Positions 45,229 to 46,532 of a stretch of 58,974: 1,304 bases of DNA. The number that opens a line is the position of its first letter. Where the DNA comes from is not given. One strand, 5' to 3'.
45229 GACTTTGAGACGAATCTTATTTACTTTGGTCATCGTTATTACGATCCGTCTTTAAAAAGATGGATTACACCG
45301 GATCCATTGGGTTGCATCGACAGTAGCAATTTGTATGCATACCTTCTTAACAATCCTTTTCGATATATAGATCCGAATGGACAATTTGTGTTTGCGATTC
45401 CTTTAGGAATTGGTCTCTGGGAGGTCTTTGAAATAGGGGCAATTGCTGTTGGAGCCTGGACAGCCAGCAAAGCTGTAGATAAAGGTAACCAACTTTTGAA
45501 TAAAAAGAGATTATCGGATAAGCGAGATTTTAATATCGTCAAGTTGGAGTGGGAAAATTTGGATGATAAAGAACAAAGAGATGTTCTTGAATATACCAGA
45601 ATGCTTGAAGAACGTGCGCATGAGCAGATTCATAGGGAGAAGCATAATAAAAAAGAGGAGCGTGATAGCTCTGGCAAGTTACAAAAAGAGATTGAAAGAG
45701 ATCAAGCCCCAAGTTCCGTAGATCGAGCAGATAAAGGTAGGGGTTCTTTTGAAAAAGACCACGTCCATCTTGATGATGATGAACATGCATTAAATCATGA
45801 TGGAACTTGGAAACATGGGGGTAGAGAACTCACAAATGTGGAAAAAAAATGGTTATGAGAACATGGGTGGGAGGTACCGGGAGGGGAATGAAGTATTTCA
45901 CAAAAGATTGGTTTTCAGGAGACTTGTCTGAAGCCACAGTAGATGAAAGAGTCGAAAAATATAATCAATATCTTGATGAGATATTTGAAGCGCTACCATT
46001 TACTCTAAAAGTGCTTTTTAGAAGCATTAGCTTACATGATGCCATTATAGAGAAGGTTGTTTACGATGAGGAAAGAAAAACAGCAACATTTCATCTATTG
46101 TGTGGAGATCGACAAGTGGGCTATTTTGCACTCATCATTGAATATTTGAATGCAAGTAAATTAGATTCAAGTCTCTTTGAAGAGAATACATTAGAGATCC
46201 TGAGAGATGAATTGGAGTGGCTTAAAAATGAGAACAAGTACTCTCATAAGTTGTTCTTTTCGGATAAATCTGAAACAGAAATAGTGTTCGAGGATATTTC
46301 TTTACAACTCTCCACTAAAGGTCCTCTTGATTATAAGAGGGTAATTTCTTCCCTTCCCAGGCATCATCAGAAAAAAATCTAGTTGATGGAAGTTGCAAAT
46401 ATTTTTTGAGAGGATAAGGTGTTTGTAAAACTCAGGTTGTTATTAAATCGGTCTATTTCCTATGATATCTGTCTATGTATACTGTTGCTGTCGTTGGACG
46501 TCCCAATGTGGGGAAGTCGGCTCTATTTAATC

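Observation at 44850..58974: Three polymorphic-toxin-like modules in 14 kb of a Chlamydiae-like chromosome, with no visible dedicated secretion partner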

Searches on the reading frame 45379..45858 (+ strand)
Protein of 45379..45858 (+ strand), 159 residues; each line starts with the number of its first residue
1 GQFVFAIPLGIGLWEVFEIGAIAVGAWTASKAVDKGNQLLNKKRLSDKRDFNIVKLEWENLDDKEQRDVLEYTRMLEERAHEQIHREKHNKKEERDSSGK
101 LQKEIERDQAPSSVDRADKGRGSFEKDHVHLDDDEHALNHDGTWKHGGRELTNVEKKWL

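Call 11: search_protein_families(library=pfam, proteins=[window:45379-45855:+], max_evalue=10)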
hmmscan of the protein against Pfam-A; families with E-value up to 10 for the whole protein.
seq(159 aa): 2 families
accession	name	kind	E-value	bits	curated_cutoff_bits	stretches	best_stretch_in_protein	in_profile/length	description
PF23768.1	DUF7167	-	0.13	12.8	24.4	1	50-71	19-40/60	Domain of unknown function (DUF7167)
PF13980.11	UPF0370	-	0.51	10.9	28.1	1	24-65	20-58/61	Uncharacterised protein family (UPF0370)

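Call 53: search_protein_representatives(protein=window:45379-45858:+)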
Query: 159 residues. Proteins with E-value up to 0.001 (for the whole library): 396; up to 1e-10: 96; up to 1e-30: 1. The best 150 are listed.
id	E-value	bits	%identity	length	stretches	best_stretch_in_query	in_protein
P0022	2.1e-46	174.6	55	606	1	1-159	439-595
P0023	3.8e-20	89.2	42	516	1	1-159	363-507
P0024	8.2e-19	84.9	60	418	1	91-159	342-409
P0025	1.2e-18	84.4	59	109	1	84-159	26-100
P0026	1.3e-18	84.2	63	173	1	92-159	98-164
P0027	2.9e-18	83.1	59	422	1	87-159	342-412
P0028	4.0e-18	82.6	66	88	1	94-159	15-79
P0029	4.8e-18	82.4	63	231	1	93-159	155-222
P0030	5.0e-18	82.3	64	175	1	93-159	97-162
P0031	1.5e-17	80.7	55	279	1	79-159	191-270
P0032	3.5e-17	79.6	48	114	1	72-159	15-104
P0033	7.3e-17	78.5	55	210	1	84-159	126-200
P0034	8.3e-17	78.4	59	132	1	91-159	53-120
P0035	8.6e-17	78.3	57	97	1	87-159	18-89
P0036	1.8e-16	77.2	60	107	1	95-159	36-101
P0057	3.0e-14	70.1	55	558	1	92-159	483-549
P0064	5.0e-14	69.3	59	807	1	94-159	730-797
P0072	1.7e-13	67.6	55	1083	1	93-159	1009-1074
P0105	3.1e-11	60.3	56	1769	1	98-159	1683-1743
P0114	6.1e-11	59.3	56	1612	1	100-159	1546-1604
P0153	2.8e-09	53.9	54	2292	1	98-159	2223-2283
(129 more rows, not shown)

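Call 54: search_protein_families(library=pfam, proteins=[P0105, P0153, P0072, P0064, P0024, P0026, P0023, P0114, P0057, P0031], max_evalue=0.01)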
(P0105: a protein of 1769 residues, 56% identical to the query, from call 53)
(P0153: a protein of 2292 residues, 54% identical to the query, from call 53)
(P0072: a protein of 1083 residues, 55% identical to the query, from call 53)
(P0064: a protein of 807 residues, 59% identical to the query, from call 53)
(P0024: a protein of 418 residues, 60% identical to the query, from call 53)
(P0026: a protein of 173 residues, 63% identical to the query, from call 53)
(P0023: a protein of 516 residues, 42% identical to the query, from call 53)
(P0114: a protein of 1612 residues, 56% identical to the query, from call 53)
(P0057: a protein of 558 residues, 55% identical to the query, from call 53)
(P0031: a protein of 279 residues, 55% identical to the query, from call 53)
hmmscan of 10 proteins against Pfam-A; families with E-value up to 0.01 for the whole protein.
P0105 (1769 aa): 2 families
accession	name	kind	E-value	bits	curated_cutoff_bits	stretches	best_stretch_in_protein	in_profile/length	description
PF05593.20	RHS_repeat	-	8.5e-49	163.5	22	6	863-898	1-36/38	RHS Repeat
PF03527.20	RHS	-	7.1e-05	23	27.9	1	1350-1381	3-34/38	RHS protein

P0153 (2292 aa): 3 families
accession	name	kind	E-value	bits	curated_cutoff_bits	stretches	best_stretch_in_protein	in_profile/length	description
PF05593.20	RHS_repeat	-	1.9e-14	54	22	1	1194-1227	4-37/38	RHS Repeat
PF03534.18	SpvB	-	1.7e-08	34.5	22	1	396-627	20-222/287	Salmonella virulence plasmid 65kDa B protein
PF20041.5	DUF6443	-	0.0024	18.6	27.8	1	1251-1354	12-126/137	Domain of unknown function (DUF6443)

P0072 (1083 aa): 2 families
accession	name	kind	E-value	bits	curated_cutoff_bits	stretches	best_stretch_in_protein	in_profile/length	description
PF05593.20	RHS_repeat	-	7e-09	36.3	22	1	378-412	1-34/38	RHS Repeat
PF25023.1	TEN_YD-shell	-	3.9e-05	22.3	50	1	788-917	773-897/909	Teneurin YD-shell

P0064 (807 aa): 1 family
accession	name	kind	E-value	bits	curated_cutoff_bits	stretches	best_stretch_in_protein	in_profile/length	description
PF05593.20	RHS_repeat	-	2.8e-16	59.9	22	2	21-57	1-36/38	RHS Repeat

P0024 (418 aa): 0 families

P0026 (173 aa): 0 families

P0023 (516 aa): 1 family
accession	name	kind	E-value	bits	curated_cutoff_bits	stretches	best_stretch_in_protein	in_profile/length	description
PF05593.20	RHS_repeat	-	2.5e-08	34.5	22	1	155-183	1-30/38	RHS Repeat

P0114 (1612 aa): 7 families
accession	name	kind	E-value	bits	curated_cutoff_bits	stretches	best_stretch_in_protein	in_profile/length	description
PF05593.20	RHS_repeat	-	2.2e-81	267.4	22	15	741-778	2-38/38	RHS Repeat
PF20148.4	DUF6531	-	8.9e-18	64.8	24.1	1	458-534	1-74/74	Domain of unknown function (DUF6531)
PF24681.1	Kelch_KLHDC2_KLHL20_DRC7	-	9.5e-13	48.4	50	2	118-277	54-202/221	KLHDC2/KLHL20/DRC7 Kelch-repeats domain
PF13415.12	Kelch_3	-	1.1e-06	29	22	0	178-233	2-48/48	Galactose oxidase, central domain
PF24981.1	Beta-prop_ATRN-LZTR1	-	6.8e-06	26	50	0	154-253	135-228/289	Attractin/LZTR1 beta-propeller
PF15283.12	DUF4595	-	7.9e-06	26.4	34.2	0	1131-1192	73-131/202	Domain of unknown function (DUF4595) with porin-like fold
PF03527.20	RHS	-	0.0027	18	27.9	0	1359-1393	2-36/38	RHS protein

P0057 (558 aa): 1 family
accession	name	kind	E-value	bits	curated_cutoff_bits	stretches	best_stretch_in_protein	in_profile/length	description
PF05593.20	RHS_repeat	-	6.7e-09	36.4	22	1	114-143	1-30/38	RHS Repeat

P0031 (279 aa): 0 families

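Call 77: search_protein_families(library=pfam, proteins=[P0022], max_evalue=1)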
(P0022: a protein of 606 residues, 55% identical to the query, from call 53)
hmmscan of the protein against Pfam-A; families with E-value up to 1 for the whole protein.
P0022 (606 aa): 4 families
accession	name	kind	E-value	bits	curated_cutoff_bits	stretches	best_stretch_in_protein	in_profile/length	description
PF05593.20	RHS_repeat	-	1e-14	54.9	22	2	232-265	1-35/38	RHS Repeat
PF15283.12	DUF4595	-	0.00043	20.7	34.2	1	25-115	60-135/202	Domain of unknown function (DUF4595) with porin-like fold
PF25023.1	TEN_YD-shell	-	0.0011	17.5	50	1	383-414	836-867/909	Teneurin YD-shell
PF00541.23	Adeno_knob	-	0.0075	16.3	25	0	171-197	68-95/182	Adenoviral fibre protein (knob domain)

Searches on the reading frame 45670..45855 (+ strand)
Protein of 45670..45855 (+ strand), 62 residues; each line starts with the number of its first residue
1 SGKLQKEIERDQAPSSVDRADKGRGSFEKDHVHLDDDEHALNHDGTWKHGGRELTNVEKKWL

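Call 59: search_solved_structures(query=A3, max_evalue=10, show_alignments=2)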
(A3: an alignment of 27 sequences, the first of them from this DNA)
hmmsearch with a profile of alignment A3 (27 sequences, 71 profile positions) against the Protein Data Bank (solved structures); distinct sequences matched with E-value up to 10: 1.
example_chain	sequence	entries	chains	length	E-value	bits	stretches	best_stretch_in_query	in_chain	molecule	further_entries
1sa8_A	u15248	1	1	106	2.4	11.3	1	44-58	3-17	Fatty acid-binding protein, intestinal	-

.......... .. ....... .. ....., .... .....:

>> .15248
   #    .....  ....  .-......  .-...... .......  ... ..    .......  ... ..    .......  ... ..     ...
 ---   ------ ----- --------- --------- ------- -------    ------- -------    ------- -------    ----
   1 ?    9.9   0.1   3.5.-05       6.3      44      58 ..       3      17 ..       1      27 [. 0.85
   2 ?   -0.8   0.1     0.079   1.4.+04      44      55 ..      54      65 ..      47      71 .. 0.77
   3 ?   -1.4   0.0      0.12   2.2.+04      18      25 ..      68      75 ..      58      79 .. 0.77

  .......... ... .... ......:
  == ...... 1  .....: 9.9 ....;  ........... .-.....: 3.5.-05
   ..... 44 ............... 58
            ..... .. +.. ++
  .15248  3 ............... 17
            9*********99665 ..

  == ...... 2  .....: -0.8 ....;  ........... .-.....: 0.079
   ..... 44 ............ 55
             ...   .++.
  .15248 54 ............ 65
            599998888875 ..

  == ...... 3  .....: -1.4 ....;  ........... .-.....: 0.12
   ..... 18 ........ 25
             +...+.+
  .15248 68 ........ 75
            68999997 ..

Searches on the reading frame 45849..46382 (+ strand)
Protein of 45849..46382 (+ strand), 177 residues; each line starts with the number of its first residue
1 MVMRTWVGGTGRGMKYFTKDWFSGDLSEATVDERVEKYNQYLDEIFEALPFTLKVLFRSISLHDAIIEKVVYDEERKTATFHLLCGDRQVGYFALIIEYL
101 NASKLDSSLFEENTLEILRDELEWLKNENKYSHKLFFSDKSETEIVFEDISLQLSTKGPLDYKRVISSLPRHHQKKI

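Call 3: search_protein_families(library=pfam, proteins=[window:45849-46382:+], max_evalue=0.1)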
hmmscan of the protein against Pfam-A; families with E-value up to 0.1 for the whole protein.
window:45849-46382:+ (177 aa): 1 family
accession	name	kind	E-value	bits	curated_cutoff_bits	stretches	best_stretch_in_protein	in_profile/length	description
PF13315.11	DUF4085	-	0.0016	18.6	24.1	1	27-75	90-137/205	Protein of unknown function (DUF4085)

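Call 4: search_protein_families(library=ncbifam, proteins=[window:45849-46382:+], max_evalue=0.1)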
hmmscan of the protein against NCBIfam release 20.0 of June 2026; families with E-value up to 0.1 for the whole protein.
window:45849-46382:+ (177 aa): 1 family
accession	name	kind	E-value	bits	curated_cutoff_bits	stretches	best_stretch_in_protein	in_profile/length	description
NF038004.1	darobactin_RiPP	equivalog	0.046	13.8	45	0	108-130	9-31/45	darobactin family peptide antibiotic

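Call 47: find_homologous_proteins(query=window:45849-46382:+, max_evalue=0.001)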
Query window:45849-46382:+ (177 aa): 2 proteins with E <= 0.001 among 48 candidates.
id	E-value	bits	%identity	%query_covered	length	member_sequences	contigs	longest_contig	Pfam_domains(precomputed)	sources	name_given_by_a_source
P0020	1.4e-112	392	100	100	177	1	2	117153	-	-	-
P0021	1.6e-53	199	56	88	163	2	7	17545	-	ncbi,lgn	-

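Call 48: find_encoding_contigs(protein=P0021, flank=8000, max_places=3)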
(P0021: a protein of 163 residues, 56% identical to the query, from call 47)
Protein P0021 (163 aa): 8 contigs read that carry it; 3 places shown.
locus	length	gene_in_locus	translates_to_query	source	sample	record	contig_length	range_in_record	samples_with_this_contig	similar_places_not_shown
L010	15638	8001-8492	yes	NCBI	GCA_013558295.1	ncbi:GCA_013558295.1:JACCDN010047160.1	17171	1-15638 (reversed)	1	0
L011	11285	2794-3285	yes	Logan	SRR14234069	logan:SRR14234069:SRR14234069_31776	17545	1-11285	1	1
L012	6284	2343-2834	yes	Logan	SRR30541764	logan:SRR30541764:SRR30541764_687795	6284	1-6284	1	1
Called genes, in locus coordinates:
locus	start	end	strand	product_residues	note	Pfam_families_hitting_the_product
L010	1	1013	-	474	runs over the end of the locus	PF01384:PHO4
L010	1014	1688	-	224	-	PF01865:PhoU_div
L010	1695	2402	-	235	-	PF01479:S4 (weak), PF00849:PseudoU_synth_2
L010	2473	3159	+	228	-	PF00300:His_Phos_1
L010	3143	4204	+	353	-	PF00266:Aminotran_5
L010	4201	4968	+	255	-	PF01592:NifU_N, PF01106:NifU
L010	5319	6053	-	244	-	PF07885:Ion_trans_2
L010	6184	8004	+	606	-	PF05593:RHS_repeat (faint), PF25023:TEN_YD-shell (faint)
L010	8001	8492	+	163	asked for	-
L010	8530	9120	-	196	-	-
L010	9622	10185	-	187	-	PF13302:Acetyltransf_3, PF13420:Acetyltransf_4, PF00583:Acetyltransf_1, PF13523:Acetyltransf_8 (weak)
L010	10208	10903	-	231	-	PF03099:BPL_LplA_LipB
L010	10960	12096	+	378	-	PF01098:FTSW_RODA_SPOVE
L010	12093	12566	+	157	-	-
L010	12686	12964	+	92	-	-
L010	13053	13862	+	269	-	-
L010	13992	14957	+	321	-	-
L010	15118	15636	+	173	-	?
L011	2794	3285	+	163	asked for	-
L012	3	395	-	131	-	?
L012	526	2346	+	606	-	PF05593:RHS_repeat (faint), PF25023:TEN_YD-shell (faint)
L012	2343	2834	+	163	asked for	-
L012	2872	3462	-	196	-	-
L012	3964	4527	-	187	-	PF13302:Acetyltransf_3, PF13420:Acetyltransf_4, PF00583:Acetyltransf_1, PF13523:Acetyltransf_8 (weak)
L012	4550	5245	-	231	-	PF03099:BPL_LplA_LipB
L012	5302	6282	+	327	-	?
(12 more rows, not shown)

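Call 66: find_encoding_contigs(protein=P0020, flank=3000, max_places=4)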
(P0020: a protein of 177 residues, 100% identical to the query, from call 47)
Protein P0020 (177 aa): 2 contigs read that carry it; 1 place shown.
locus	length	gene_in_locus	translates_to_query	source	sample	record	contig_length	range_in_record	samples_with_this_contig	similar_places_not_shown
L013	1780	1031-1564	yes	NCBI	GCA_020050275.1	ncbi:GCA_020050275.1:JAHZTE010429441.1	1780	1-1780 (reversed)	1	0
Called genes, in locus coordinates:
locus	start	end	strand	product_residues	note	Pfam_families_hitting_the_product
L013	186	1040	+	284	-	-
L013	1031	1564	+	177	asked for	-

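Call 77: search_protein_families(library=pfam, proteins=[P0021], max_evalue=1)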
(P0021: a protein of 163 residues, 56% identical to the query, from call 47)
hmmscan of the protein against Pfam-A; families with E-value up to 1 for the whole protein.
P0021 (163 aa): 1 family
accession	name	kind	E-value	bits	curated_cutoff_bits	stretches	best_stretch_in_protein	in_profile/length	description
PF13315.11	DUF4085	-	0.0037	17.4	24.1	1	16-98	92-171/205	Protein of unknown function (DUF4085)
